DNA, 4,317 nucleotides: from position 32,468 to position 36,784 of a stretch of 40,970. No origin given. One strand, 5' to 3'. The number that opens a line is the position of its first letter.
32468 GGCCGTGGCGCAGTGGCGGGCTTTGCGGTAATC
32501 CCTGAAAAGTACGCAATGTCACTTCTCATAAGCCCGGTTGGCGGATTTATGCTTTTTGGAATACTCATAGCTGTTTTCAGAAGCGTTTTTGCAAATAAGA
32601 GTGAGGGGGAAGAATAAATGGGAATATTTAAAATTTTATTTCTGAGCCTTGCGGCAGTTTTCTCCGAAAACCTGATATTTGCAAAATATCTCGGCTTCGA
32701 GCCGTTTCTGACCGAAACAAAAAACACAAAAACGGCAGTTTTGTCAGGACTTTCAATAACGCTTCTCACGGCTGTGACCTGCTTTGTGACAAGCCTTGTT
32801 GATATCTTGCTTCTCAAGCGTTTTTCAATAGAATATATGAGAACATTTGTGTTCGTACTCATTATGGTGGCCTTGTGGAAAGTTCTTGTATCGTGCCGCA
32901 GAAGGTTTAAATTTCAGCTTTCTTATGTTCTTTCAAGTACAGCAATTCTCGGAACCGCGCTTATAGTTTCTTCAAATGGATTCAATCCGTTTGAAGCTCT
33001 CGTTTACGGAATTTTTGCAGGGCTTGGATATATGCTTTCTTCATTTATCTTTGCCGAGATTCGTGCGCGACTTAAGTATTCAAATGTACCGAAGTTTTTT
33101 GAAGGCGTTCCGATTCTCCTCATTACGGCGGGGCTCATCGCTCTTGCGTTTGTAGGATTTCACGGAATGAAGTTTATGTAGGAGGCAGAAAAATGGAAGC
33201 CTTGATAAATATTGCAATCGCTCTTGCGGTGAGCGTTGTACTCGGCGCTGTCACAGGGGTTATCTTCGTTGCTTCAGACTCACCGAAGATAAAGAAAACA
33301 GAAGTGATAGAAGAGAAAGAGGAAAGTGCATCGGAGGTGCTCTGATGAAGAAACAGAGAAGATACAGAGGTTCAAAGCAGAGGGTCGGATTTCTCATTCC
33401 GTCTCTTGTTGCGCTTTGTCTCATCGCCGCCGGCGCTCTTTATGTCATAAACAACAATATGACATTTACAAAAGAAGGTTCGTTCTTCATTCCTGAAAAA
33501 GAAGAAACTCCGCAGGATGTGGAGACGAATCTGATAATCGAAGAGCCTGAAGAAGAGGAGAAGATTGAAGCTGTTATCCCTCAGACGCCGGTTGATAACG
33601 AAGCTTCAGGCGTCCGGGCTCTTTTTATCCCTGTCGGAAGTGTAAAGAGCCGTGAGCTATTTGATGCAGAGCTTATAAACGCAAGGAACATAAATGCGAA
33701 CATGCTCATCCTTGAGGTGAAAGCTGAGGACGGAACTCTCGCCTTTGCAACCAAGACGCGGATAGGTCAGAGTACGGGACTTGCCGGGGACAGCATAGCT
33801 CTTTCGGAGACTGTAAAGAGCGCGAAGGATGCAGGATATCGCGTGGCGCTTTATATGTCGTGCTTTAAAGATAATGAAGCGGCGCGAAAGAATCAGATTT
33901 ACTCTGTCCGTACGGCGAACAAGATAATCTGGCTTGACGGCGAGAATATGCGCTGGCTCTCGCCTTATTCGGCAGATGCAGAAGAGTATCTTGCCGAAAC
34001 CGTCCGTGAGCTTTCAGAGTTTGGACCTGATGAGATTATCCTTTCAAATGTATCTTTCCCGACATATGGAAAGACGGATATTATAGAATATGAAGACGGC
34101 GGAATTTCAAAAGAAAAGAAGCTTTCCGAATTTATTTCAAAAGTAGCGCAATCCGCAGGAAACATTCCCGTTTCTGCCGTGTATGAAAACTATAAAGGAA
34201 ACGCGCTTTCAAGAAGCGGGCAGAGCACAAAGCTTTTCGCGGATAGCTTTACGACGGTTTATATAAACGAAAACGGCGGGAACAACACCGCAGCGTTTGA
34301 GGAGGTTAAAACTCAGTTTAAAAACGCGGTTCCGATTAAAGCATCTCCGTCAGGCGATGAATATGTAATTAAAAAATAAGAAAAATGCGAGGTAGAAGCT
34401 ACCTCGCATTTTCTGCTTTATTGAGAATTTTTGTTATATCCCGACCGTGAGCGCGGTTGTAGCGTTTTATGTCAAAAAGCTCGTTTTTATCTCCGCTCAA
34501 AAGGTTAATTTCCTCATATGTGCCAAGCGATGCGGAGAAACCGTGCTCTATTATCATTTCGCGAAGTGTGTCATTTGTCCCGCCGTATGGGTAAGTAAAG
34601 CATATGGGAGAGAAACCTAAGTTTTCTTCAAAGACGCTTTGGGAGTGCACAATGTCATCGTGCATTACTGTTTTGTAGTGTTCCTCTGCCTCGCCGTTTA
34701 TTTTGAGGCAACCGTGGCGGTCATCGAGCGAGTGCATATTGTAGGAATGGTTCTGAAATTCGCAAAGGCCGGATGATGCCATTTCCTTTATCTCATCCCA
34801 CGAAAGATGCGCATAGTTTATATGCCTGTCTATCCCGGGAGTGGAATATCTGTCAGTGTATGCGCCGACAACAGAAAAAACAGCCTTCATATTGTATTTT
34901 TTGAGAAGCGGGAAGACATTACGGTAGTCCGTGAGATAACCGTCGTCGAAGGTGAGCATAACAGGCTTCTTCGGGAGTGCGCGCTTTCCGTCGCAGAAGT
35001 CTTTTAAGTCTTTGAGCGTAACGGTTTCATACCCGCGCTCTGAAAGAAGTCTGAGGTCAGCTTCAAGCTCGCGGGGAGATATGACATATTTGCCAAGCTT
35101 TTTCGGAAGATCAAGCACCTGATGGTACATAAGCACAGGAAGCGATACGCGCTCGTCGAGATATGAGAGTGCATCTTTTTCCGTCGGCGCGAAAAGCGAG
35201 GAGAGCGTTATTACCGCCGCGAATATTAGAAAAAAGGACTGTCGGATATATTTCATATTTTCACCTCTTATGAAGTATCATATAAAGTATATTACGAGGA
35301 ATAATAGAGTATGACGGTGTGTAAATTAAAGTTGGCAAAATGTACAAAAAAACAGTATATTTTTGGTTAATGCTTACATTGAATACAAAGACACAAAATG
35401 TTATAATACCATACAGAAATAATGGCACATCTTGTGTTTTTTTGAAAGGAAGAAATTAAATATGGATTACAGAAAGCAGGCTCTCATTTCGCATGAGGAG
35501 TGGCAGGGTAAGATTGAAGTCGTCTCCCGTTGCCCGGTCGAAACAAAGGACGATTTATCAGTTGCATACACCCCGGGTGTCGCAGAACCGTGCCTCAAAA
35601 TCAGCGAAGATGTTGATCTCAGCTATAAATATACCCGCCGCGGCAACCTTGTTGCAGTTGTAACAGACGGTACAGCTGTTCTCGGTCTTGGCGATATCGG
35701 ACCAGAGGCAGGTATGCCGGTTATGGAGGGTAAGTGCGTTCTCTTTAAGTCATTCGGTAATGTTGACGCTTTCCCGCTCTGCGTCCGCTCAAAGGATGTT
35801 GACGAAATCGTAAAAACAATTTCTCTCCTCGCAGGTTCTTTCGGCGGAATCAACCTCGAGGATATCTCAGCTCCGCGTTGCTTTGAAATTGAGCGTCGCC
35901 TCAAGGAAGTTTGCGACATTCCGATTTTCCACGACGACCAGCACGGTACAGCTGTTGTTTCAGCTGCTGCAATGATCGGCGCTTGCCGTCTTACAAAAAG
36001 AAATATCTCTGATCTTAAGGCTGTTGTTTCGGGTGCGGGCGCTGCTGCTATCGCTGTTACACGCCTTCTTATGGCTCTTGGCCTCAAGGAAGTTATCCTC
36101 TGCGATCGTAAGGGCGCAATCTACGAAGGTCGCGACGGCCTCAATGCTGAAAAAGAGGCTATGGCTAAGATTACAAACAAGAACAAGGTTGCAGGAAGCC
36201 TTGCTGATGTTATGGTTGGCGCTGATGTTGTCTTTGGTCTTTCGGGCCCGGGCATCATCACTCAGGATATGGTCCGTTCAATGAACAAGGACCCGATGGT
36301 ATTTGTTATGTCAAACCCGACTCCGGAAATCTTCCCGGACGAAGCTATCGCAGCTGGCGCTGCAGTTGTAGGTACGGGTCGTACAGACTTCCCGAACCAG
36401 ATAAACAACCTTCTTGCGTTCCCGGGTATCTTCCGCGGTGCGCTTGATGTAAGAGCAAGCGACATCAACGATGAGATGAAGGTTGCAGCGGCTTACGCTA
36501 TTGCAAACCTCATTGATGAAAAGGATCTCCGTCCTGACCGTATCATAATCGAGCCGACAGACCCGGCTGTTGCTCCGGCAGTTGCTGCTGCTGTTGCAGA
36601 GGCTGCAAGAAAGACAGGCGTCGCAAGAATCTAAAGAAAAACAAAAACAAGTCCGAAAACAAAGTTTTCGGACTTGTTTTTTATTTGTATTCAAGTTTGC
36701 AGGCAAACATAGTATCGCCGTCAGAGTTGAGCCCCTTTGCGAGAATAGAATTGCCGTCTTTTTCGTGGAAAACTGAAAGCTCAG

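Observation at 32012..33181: RnfE-like and RnfA-like subunits lack all four cysteines that canonically ligate the intramembrane [2Fe-2S] centre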

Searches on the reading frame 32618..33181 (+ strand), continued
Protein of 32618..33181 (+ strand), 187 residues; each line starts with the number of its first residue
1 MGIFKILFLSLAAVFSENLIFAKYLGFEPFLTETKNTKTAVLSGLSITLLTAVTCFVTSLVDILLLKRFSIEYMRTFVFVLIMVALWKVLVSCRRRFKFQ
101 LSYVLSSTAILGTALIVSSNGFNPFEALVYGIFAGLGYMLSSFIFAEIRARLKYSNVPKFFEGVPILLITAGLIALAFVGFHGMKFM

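Call 58: search_protein_families(library=pfam, proteins=[L005:4393-5109:+, L006:8396-9088:+, L007:8257-8967:+, L010:10601-11347:+, L004:10575-11081:+], max_evalue=0.001)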
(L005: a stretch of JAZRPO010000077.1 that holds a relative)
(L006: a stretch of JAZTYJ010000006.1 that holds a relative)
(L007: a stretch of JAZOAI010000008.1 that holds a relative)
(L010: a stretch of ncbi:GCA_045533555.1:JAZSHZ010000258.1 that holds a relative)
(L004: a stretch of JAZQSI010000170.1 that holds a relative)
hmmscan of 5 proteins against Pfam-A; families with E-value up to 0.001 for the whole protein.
L005:4393-5109:+ (238 aa): 15 families
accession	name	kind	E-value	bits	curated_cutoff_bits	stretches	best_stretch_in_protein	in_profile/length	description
PF00037.32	Fer4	-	3.3e-21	74.6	21.1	3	189-211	2-24/24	4Fe-4S binding domain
PF12838.12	Fer4_7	-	1.1e-17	64.7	27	4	166-209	2-52/52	4Fe-4S dicluster domain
PF12837.12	Fer4_6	-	6.1e-14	51.6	25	2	113-136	1-24/24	4Fe-4S binding domain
PF13187.11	Fer4_9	-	2.2e-13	50.4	27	2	166-210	2-52/52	4Fe-4S dicluster domain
PF14697.11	Fer4_21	-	3.3e-13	50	35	2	165-210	7-57/59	4Fe-4S dicluster domain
PF12800.12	Fer4_4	-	7.1e-11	41.9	24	1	118-133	1-16/17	4Fe-4S binding domain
PF13237.11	Fer4_10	-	1.1e-10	41.7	25.5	3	165-206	8-53/53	4Fe-4S dicluster domain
PF25160.1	LdpA_Fe-S-bd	-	1.3e-10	41.4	27.6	1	98-139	9-46/49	LdpA Fe-S cluster-binding domain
PF12797.12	Fer4_2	-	2.9e-10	39.9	24.5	2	189-206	4-21/22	4Fe-4S binding domain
PF13484.11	Fer4_16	-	5.1e-10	40.4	30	1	121-178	2-65/66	4Fe-4S double cluster binding domain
PF12798.12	Fer4_3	-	6e-10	39.6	27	0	166-180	1-15/15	4Fe-4S binding domain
PF13183.11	Fer4_8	-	1.1e-07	32.7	27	0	117-134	50-67/68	4Fe-4S dicluster domain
PF13534.11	Fer4_17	-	7.1e-05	23.7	22.2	0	190-209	41-60/61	4Fe-4S dicluster domain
PF13746.11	Fer4_18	-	0.00036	21.1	27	0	91-134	60-98/114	4Fe-4S dicluster domain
PF13459.11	Fer4_15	-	0.00043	21.4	22.4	0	189-207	2-20/66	4Fe-4S single cluster domain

L006:8396-9088:+ (230 aa): 14 families
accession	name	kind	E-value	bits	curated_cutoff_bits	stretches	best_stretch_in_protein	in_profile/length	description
PF00037.32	Fer4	-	6.8e-21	73.6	21.1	2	187-208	2-23/24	4Fe-4S binding domain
PF13187.11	Fer4_9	-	1.6e-16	60.5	27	3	164-207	2-51/52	4Fe-4S dicluster domain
PF12838.12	Fer4_7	-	1e-14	55.2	27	2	164-207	2-52/52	4Fe-4S dicluster domain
PF12837.12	Fer4_6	-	3.1e-14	52.6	25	2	111-134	1-24/24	4Fe-4S binding domain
PF13237.11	Fer4_10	-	8.4e-13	48.5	25.5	3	162-204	7-53/53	4Fe-4S dicluster domain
PF25160.1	LdpA_Fe-S-bd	-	2.1e-12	47.1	27.6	2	96-137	9-46/49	LdpA Fe-S cluster-binding domain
PF14697.11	Fer4_21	-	4.3e-11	43.2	35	2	162-208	6-57/59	4Fe-4S dicluster domain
PF13484.11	Fer4_16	-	2.3e-10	41.5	30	2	192-223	1-33/66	4Fe-4S double cluster binding domain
PF12798.12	Fer4_3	-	4.5e-09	36.9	27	0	193-207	1-15/15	4Fe-4S binding domain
PF13183.11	Fer4_8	-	7e-09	36.5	27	0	113-133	48-68/68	4Fe-4S dicluster domain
PF12797.12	Fer4_2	-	9.2e-08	32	24.5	1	187-204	4-21/22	4Fe-4S binding domain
PF12800.12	Fer4_4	-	1.3e-05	25.5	24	0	118-132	3-17/17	4Fe-4S binding domain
PF13534.11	Fer4_17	-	0.00013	22.9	22.2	0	190-207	43-60/61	4Fe-4S dicluster domain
PF17179.9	Fer4_22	-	0.00059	21.1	27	0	188-207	76-95/95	4Fe-4S dicluster domain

L007:8257-8967:+ (236 aa): 13 families
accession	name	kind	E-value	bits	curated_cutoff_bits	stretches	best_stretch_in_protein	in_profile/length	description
PF00037.32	Fer4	-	5.9e-21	73.8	21.1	2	186-208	2-24/24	4Fe-4S binding domain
PF12838.12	Fer4_7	-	1.6e-15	57.7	27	2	163-206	2-52/52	4Fe-4S dicluster domain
PF12837.12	Fer4_6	-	1.7e-14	53.4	25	2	184-207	1-24/24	4Fe-4S binding domain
PF13187.11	Fer4_9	-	5.5e-13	49.2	27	2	163-207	2-52/52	4Fe-4S dicluster domain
PF14697.11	Fer4_21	-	3.2e-12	46.8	35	2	160-207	5-57/59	4Fe-4S dicluster domain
PF13237.11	Fer4_10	-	1.6e-10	41.2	25.5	1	161-203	7-53/53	4Fe-4S dicluster domain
PF13484.11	Fer4_16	-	8.4e-10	39.7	30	2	192-224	2-32/66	4Fe-4S double cluster binding domain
PF12798.12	Fer4_3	-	5.8e-09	36.5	27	0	192-206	1-15/15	4Fe-4S binding domain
PF12797.12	Fer4_2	-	1.3e-08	34.7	24.5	1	186-203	4-21/22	4Fe-4S binding domain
PF12800.12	Fer4_4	-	5.4e-08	33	24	0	115-130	1-16/17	4Fe-4S binding domain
PF25160.1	LdpA_Fe-S-bd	-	2.6e-07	30.8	27.6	1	95-136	9-46/49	LdpA Fe-S cluster-binding domain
PF13183.11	Fer4_8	-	8.8e-06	26.6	27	0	116-131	52-67/68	4Fe-4S dicluster domain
PF13534.11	Fer4_17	-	0.00078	20.4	22.2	0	188-206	42-60/61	4Fe-4S dicluster domain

L010:10601-11347:+ (248 aa): 14 families
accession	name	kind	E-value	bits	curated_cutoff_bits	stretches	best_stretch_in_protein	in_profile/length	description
PF00037.32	Fer4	-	1.1e-21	76.1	21.1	2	188-210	2-24/24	4Fe-4S binding domain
PF12837.12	Fer4_6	-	2.2e-17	62.5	25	2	186-209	1-24/24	4Fe-4S binding domain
PF12838.12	Fer4_7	-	1.6e-15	57.7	27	2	165-208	2-52/52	4Fe-4S dicluster domain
PF13237.11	Fer4_10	-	8.3e-14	51.7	25.5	3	164-205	8-53/53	4Fe-4S dicluster domain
PF13187.11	Fer4_9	-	1.6e-12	47.7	27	2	165-209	2-52/52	4Fe-4S dicluster domain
PF13484.11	Fer4_16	-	1.9e-11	45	30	2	193-225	1-31/66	4Fe-4S double cluster binding domain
PF14697.11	Fer4_21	-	5.7e-11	42.8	35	2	90-134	7-56/59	4Fe-4S dicluster domain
PF12798.12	Fer4_3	-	1e-09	38.9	27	0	165-179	1-15/15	4Fe-4S binding domain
PF25160.1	LdpA_Fe-S-bd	-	3.2e-09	36.9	27.6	1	97-136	9-44/49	LdpA Fe-S cluster-binding domain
PF12797.12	Fer4_2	-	1.5e-08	34.5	24.5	1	114-131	4-21/22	4Fe-4S binding domain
PF12800.12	Fer4_4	-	1.3e-07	31.8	24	0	118-133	2-17/17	4Fe-4S binding domain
PF13183.11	Fer4_8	-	3.9e-07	31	27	0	60-104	24-67/68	4Fe-4S dicluster domain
PF13534.11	Fer4_17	-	5e-06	27.4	22.2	0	119-178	1-59/61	4Fe-4S dicluster domain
PF13459.11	Fer4_15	-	5.1e-05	24.3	22.4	0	189-208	3-22/66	4Fe-4S single cluster domain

L004:10575-11081:+ (168 aa): 11 families
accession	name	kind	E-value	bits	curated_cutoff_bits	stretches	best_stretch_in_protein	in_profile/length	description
PF00037.32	Fer4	-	1.2e-08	34.8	21.1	1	113-134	3-24/24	4Fe-4S binding domain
PF12838.12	Fer4_7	-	2.6e-07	31.4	27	1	89-132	2-52/52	4Fe-4S dicluster domain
PF12837.12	Fer4_6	-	2.9e-06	27.4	25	1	110-133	1-24/24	4Fe-4S binding domain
PF25160.1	LdpA_Fe-S-bd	-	3e-06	27.4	27.6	1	95-134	9-44/49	LdpA Fe-S cluster-binding domain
PF14697.11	Fer4_21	-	3.4e-06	27.5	35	1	87-134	6-58/59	4Fe-4S dicluster domain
PF13187.11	Fer4_9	-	8.1e-06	26.2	27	1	89-133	2-52/52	4Fe-4S dicluster domain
PF13183.11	Fer4_8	-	1.2e-05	26.1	27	0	115-132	51-68/68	4Fe-4S dicluster domain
PF13237.11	Fer4_10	-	2.5e-05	24.5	25.5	1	88-129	8-53/53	4Fe-4S dicluster domain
PF12797.12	Fer4_2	-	0.00033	20.9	24.5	1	112-129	4-21/22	4Fe-4S binding domain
PF12798.12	Fer4_3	-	0.0005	21.1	27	0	118-132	1-15/15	4Fe-4S binding domain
PF12800.12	Fer4_4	-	0.00074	20.1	24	1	116-131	2-17/17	4Fe-4S binding domain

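Call 69: predict_structure(alignment_id=A2)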
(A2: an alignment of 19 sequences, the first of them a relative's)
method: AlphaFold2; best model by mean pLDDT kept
length: 187 residues; sequences in the alignment: 19
mean_pLDDT: 60.1   pTM: 0.51
mean pLDDT of the five models: 60.1, 59.6, 58.4, 57.0, 55.4
residues with pLDDT >= 90: 0; 70-90: 47; 50-70: 103; < 50: 37
segments of 3 or more residues with pLDDT < 50: 16-34, 101-107, 179-187
pLDDT, mean of each block of 10 residues (from residue 1): 54 50 40 53 68 75 76 72 71 56 48 63 71 69 66 57 57 54 35
secondary structure, 60 per line:
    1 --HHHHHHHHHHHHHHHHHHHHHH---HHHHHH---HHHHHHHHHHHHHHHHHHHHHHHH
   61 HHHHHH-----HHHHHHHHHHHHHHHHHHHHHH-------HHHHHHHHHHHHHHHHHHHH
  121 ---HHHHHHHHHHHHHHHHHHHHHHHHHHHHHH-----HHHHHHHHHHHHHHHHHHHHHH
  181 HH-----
elements in order: H3-24 H28-33 H37-66 H72-93 H101-120 H124-153 H159-182

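Call 72: fold_search(model_id=the predicted structure, library=pdb)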
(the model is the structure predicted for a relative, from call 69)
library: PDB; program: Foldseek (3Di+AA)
matches with E <= 10: 51; with E <= 0.001: 5
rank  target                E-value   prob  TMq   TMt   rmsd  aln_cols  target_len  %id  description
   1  9eri_A                6.3e-06  1.00  0.68  0.67   5.6       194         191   36  Cryo-EM structure of sodium pumping Rnf complex from Acetobacterium woodii bound to NADH (released 2025-03-05)
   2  8ahx_A                8.0e-05  1.00  0.64  0.63   5.5       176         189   28  Cryo-EM structure of the nitrogen-fixation associated NADH:ferredoxin oxidoreductase RNF from Azotobacter vinelandii (released 2023-11-01)
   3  8a1v_E                1.1e-04  1.00  0.67  0.64   5.8       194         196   29  Sodium pumping NADH-quinone oxidoreductase with substrate Q2 (released 2023-06-14)
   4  7zc6_A                1.6e-04  1.00  0.65  0.64   6.2       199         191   28  Na+ - translocating ferredoxin: NAD+ reductase (Rnf) of C. tetanomorphum (released 2022-09-28)
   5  7xk3_E                2.2e-04  1.00  0.65  0.62   6.1       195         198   29  Cryo-EM structure of Na+-pumping NADH-ubiquinone oxidoreductase from Vibrio cholerae, state 1 (released 2022-07-20)
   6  8a1t_E                1.6e-03  1.00  0.64  0.62   6.2       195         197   29  Sodium pumping NADH-quinone oxidoreductase (released 2023-06-14)
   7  8acy_D                3.8e-03  1.00  0.54  0.51   8.0       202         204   21  X-ray structure of Na+-NQR from Vibrio cholerae at 3.5 A resolution (released 2023-07-12)
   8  8acw_D                8.9e-03  1.00  0.54  0.50   7.9       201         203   20  X-ray structure of Na+-NQR from Vibrio cholerae at 3.4 A resolution (released 2023-07-12)
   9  8a1t_D                2.8e-02  1.00  0.53  0.50   8.2       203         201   21  Sodium pumping NADH-quinone oxidoreductase (released 2023-06-14)
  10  8a1y_D                2.8e-02  1.00  0.51  0.48   8.3       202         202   20  Sodium pumping NADH-quinone oxidoreductase with inhibitor HQNO (released 2023-06-14)
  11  8evu_D                4.8e-02  1.00  0.54  0.50   7.6       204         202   19  Cryo EM structure of Vibrio cholerae NQR (released 2022-11-16)
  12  7zc6_E                6.7e-02  0.99  0.44  0.43   9.1       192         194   18  Na+ - translocating ferredoxin: NAD+ reductase (Rnf) of C. tetanomorphum (released 2022-09-28)
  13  7xk7_D                7.8e-02  1.00  0.51  0.47   7.1       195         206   19  Cryo-EM structure of Na+-pumping NADH-ubiquinone oxidoreductase from Vibrio cholerae, with korormicin (released 2022-07-20)
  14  9eri_E                2.0e-01  0.97  0.49  0.48   7.5       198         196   17  Cryo-EM structure of sodium pumping Rnf complex from Acetobacterium woodii bound to NADH (released 2025-03-05)
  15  7xk3_D                2.3e-01  0.99  0.54  0.50   7.4       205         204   20  Cryo-EM structure of Na+-pumping NADH-ubiquinone oxidoreductase from Vibrio cholerae, state 1 (released 2022-07-20)
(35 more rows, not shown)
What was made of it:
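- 32618..33181 (+): rnfA-like, lacking both [2Fe-2S] ligands: E28 (32699-32701) and T108 (32939-32941). It has an 8-residue deletion where canonical RnfA has the VEM...LY segment. The AlphaFold model is of low confidence (pLDDT 60), but its best PDB matches are RnfA/NqrE, with TM-scores of 0.62-0.68 (calls 69, 72).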

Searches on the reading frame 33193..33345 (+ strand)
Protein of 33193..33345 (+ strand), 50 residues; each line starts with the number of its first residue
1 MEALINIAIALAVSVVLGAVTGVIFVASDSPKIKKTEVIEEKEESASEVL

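Call 85: search_protein_families(library=pfam, proteins=[window:33193-33345:+], max_evalue=0.00001)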
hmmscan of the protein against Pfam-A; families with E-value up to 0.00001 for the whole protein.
window:33193-33345:+ (50 aa): 0 families
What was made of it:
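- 33193..33345 (+): Remnant of rnfB: 50 aa, a transmembrane helix plus an acidic tail, with no cysteine. An AGGAGG ribosome-binding site lies 7 nt upstream. No Pfam hit (call 85).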

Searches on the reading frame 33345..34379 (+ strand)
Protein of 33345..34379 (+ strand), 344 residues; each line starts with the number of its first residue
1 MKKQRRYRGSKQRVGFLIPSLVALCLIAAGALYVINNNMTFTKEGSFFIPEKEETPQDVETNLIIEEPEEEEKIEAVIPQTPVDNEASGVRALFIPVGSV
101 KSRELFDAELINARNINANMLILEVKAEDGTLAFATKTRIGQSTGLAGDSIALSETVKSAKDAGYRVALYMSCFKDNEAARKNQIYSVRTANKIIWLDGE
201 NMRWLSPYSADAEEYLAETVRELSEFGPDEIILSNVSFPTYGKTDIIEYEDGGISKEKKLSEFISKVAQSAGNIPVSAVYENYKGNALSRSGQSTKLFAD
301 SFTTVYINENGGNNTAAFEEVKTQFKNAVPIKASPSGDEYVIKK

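Call 3: search_protein_families(library=pfam, proteins=[window:33345-34379:+], max_evalue=0.01)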
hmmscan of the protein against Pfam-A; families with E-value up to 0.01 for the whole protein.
window:33345-34379:+ (344 aa): 2 families
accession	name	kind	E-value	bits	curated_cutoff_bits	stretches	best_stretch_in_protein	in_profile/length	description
PF13200.12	DUF4015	-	9.4e-19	68.1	27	1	92-277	1-191/313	Putative glycosyl hydrolase domain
PF14871.12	GHL6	-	0.0095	16.6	35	0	113-193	9-87/132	Hypothetical glycosyl hydrolase 6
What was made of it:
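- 33345..34379 (+): DUF4015 protein: N-terminal anchor plus a putative glycoside-hydrolase-like domain. Its start overlaps the rnfB-stub stop by 1 nt, so it is probably co-transcribed. PF13200 at 68 bits (call 3).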

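Call 4: search_protein_families(library=ncbifam, proteins=[window:33345-34379:+], max_evalue=0.01)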
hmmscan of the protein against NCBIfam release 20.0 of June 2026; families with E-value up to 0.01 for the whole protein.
window:33345-34379:+ (344 aa): 0 families

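Call 75: search_solved_structures(query=A4, max_evalue=1, show_alignments=0)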
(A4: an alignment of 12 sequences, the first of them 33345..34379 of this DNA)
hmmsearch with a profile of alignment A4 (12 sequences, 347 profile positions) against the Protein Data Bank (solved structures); distinct sequences matched with E-value up to 1: 3.
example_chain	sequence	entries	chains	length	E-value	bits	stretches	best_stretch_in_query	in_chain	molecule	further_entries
4s1a_A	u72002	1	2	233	7.8e-36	127.3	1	95-301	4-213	Uncharacterized protein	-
9mvz_C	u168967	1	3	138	0.064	15.7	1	20-66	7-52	MmpS5 protein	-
6fsq_A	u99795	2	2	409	0.21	14.1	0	117-156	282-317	alphaRep A3_bGFPD | A3_bGFPD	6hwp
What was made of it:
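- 33345..34379 (+): A profile of it hits only the uncharacterised PDB entry 4s1a (call 75).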

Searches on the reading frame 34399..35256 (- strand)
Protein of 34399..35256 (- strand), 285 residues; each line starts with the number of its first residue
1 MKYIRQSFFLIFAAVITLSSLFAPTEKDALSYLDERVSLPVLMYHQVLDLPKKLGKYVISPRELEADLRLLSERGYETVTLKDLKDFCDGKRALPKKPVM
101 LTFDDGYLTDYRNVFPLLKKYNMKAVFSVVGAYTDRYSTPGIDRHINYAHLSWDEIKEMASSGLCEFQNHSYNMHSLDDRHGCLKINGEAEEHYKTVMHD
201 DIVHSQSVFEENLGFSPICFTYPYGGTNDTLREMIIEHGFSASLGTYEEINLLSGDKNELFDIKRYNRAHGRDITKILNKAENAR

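Call 35: search_protein_families(library=pfam, proteins=[window:34399-35256:-], max_evalue=0.00001)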
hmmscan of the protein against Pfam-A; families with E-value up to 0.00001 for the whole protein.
window:34399-35256:- (285 aa): 1 family
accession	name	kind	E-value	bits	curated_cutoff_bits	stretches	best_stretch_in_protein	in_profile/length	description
PF01522.26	Polysacc_deac_1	-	2.3e-26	92.6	23.1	1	92-241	2-122/124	Polysaccharide deacetylase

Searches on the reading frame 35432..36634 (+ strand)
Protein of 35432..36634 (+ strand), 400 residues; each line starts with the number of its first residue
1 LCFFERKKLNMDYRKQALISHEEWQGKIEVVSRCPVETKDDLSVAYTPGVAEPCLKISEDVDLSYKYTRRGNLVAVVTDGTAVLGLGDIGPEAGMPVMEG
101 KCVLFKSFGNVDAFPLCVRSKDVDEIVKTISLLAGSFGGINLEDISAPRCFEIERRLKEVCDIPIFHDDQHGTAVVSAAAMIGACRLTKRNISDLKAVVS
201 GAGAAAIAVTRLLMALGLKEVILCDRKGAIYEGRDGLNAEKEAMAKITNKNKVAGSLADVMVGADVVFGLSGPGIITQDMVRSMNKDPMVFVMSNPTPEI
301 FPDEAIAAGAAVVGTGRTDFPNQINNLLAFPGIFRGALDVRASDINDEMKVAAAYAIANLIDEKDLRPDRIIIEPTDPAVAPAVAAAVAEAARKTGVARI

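Call 85: search_protein_families(library=pfam, proteins=[window:35432-36634:+], max_evalue=0.00001)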
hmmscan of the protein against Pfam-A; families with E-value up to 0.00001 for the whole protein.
window:35432-36634:+ (400 aa): 2 families
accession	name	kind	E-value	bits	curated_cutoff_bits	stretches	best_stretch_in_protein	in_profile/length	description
PF00390.24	malic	-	8.6e-32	110.9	23.1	2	25-118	1-115/182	Malic enzyme, N-terminal domain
PF03949.21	Malic_M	-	7.5e-26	91.4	23.5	1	172-391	3-256/258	Malic enzyme, NAD binding domain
